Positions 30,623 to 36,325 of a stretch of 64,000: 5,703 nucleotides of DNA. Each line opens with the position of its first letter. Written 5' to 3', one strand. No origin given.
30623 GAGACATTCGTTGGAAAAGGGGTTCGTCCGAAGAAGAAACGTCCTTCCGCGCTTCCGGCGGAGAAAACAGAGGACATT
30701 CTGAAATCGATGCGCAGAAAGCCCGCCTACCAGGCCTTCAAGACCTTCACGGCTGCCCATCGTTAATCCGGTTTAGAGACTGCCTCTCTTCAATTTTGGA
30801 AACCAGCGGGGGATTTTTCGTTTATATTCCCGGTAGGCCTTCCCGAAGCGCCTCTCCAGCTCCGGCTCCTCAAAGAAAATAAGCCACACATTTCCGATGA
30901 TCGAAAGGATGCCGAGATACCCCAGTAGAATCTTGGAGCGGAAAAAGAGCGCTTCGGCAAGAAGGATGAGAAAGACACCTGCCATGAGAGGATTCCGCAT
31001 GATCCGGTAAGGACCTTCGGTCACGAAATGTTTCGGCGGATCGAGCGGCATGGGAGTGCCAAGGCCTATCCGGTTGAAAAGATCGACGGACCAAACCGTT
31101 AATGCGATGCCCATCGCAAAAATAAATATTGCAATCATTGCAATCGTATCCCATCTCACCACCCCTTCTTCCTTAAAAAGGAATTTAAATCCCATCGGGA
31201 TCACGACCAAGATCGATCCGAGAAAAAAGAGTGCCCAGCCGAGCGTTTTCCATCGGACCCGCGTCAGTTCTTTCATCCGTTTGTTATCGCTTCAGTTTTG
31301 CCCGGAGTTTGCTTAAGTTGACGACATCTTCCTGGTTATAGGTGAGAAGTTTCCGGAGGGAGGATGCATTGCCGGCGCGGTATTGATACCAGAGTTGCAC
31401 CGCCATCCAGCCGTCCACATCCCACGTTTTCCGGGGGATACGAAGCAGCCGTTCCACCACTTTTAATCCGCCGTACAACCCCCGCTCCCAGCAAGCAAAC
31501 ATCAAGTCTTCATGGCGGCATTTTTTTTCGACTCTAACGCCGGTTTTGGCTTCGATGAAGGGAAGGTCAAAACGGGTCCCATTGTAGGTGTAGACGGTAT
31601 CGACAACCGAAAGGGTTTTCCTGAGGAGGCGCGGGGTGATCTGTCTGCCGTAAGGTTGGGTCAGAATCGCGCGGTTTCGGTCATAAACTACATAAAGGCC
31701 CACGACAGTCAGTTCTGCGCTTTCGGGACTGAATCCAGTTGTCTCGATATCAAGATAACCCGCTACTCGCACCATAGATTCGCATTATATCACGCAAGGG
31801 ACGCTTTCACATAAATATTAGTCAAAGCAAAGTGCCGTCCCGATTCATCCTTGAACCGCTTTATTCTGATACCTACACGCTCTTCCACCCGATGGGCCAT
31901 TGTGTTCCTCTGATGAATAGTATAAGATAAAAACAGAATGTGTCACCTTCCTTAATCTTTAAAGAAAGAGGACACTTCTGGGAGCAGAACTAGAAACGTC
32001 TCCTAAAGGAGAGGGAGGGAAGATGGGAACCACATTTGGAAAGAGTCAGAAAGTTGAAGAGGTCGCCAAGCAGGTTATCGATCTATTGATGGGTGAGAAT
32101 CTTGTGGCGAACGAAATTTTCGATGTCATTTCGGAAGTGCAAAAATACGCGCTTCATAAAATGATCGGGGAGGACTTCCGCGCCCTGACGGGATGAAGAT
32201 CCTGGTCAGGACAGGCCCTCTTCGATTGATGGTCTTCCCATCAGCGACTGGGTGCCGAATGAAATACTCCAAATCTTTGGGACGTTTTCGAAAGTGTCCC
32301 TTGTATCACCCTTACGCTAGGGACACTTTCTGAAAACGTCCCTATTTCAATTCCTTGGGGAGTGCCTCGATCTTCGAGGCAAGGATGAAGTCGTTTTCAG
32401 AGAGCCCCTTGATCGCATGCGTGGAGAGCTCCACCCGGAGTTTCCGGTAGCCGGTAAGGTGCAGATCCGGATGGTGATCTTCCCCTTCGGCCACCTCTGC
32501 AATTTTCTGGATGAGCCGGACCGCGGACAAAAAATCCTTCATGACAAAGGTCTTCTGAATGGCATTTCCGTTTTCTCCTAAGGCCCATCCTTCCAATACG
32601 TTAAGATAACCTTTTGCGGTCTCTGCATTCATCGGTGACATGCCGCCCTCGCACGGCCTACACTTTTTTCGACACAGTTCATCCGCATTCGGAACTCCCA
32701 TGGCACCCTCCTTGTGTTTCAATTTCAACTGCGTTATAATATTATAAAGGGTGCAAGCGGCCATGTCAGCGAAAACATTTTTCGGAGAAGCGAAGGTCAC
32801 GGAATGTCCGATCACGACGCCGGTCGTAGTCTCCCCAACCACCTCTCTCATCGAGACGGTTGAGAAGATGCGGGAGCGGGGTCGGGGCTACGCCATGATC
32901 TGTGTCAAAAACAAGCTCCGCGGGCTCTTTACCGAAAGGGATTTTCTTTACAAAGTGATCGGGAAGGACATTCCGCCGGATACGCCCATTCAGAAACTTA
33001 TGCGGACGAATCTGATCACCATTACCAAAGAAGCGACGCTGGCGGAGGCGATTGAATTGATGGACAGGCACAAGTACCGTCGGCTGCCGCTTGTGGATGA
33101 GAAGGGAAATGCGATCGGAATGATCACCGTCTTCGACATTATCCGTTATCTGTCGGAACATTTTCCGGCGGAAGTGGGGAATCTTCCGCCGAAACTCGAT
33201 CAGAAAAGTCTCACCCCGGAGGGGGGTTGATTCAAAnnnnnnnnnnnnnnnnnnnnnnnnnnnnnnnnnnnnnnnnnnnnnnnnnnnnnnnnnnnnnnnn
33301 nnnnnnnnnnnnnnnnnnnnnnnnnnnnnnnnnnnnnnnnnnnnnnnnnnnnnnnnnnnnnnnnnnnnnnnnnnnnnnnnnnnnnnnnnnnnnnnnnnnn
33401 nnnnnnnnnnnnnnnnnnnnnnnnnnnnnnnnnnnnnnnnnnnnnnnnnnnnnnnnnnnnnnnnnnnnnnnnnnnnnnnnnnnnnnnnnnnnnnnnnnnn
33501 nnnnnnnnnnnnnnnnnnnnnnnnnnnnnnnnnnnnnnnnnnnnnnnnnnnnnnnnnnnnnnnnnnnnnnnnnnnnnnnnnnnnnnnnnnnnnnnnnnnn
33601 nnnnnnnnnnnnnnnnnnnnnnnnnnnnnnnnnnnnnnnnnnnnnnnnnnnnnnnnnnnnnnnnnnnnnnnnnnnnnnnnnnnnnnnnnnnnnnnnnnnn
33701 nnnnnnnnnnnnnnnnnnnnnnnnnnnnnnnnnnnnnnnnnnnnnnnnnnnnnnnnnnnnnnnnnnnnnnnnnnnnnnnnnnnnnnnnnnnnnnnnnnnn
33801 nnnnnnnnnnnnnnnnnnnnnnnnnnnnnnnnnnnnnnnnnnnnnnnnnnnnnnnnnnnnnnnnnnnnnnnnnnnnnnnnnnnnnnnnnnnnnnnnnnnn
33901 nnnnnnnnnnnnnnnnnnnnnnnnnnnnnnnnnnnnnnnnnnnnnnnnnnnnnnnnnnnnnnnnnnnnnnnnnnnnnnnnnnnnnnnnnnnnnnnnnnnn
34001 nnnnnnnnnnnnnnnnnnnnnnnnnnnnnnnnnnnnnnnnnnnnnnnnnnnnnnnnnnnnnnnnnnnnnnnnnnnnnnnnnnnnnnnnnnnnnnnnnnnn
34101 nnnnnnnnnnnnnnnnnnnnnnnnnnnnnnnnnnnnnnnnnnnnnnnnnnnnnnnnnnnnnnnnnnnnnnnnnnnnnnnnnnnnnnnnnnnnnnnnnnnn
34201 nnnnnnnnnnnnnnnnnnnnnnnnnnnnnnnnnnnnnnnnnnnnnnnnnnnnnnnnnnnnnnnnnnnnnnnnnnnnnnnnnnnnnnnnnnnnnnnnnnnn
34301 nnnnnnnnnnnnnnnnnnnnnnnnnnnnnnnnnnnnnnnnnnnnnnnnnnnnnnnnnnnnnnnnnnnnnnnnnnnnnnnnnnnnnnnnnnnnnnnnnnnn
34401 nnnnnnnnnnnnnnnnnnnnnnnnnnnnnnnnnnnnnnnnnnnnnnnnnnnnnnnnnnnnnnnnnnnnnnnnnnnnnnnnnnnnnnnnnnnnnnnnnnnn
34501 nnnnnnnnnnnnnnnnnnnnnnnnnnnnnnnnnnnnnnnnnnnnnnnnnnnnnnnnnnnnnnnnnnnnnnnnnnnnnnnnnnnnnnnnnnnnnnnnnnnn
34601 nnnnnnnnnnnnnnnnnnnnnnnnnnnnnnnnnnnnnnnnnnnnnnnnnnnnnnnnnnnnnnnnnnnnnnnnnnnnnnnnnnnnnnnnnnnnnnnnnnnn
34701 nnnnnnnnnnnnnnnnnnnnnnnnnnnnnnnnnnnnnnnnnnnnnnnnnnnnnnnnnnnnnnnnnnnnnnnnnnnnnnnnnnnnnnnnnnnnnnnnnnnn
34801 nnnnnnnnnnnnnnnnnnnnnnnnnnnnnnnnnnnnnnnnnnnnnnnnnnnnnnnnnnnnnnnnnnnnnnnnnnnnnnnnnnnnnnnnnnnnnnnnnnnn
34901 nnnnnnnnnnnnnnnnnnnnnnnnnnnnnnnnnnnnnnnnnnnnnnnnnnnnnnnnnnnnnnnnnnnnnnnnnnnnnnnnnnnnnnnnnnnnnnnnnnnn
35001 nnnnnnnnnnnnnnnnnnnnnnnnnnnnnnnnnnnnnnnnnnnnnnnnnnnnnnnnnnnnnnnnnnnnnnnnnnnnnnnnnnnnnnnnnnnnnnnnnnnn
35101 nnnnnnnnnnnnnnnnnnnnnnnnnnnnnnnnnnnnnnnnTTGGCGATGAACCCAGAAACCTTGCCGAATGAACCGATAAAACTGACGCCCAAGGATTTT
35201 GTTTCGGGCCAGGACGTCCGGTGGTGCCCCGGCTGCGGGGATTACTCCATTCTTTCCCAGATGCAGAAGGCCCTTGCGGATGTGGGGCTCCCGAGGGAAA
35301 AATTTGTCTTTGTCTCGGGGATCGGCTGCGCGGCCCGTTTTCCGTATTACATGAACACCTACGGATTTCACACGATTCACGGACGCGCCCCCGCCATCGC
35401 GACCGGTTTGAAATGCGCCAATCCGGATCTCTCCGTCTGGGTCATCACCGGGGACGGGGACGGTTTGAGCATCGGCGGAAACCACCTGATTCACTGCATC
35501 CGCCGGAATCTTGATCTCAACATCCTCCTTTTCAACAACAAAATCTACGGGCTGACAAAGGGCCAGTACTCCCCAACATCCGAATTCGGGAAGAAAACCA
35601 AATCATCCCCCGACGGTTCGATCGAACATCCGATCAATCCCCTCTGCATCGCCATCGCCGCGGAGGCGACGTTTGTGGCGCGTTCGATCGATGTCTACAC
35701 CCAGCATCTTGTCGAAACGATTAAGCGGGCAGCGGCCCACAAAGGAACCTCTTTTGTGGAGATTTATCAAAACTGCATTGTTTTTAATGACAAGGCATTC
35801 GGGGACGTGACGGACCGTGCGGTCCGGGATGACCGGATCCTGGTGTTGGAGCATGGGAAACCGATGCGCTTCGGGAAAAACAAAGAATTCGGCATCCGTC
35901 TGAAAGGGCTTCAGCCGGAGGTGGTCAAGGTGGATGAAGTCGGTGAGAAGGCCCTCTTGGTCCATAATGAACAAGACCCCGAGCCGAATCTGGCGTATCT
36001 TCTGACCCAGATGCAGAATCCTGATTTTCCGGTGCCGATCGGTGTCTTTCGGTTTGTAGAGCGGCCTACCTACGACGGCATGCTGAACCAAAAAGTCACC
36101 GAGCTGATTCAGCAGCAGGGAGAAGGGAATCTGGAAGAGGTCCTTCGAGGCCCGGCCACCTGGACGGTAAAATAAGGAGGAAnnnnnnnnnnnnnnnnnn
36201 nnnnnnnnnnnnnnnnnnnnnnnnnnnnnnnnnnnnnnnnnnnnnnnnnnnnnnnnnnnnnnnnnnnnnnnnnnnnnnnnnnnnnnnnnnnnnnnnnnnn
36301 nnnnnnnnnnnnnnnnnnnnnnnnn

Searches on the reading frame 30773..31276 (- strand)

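Call 7: search_protein_families(library=pfam, proteins=[window:30773-31276:-], max_evalue=0.001)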
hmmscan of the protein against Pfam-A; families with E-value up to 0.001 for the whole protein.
window:30773-31276:- (167 aa): 1 family
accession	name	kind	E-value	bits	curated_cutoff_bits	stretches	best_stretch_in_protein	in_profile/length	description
PF04191.18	PEMT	-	9.3e-12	45.8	25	1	47-146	4-104/105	Phospholipid methyltransferase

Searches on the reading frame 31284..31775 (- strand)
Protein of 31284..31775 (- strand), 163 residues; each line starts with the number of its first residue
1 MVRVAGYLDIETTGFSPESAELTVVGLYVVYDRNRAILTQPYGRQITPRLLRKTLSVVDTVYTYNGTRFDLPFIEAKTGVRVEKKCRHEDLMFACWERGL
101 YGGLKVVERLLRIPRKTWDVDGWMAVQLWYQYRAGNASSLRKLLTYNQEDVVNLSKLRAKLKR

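Call 7: search_protein_families(library=pfam, proteins=[window:31284-31775:-], max_evalue=0.001)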
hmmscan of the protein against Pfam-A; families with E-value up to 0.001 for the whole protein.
window:31284-31775:- (163 aa): 1 family
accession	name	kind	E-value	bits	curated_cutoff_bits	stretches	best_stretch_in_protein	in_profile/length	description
PF13482.12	RNase_H_2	-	1.7e-33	116.4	22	1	7-161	2-164/165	RNase_H superfamily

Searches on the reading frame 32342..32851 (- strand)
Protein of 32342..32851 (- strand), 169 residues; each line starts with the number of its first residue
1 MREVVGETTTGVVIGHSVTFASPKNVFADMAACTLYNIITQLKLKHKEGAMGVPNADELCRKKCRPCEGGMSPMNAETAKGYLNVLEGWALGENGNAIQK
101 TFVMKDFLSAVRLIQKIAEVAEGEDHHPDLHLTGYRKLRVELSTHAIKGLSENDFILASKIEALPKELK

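Call 7: search_protein_families(library=pfam, proteins=[window:32342-32851:-], max_evalue=0.001)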
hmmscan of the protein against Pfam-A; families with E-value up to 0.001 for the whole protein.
window:32342-32851:- (169 aa): 1 family
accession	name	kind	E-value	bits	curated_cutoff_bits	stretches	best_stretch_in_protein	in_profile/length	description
PF01329.24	Pterin_4a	-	5.9e-27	94.1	26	1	73-164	2-91/91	Pterin 4 alpha carbinolamine dehydratase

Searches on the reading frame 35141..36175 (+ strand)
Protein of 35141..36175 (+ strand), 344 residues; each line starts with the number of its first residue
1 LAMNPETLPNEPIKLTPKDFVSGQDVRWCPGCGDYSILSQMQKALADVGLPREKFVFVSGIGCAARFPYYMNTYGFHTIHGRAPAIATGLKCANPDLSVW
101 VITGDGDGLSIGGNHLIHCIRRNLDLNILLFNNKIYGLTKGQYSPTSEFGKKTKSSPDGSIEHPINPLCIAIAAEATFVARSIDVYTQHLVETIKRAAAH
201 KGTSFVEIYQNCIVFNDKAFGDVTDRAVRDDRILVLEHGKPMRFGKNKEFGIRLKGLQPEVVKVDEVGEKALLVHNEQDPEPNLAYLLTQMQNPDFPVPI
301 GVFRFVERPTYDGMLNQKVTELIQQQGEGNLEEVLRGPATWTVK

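Call 7: search_protein_families(library=pfam, proteins=[window:35141-36175:+], max_evalue=0.001)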
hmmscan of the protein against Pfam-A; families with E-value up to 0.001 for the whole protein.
window:35141-36175:+ (344 aa): 1 family
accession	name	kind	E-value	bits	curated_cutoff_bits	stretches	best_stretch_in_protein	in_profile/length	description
PF02775.26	TPP_enzyme_C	-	6.8e-34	117.3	21.9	1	63-208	4-151/151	Thiamine pyrophosphate enzyme, C-terminal TPP binding domain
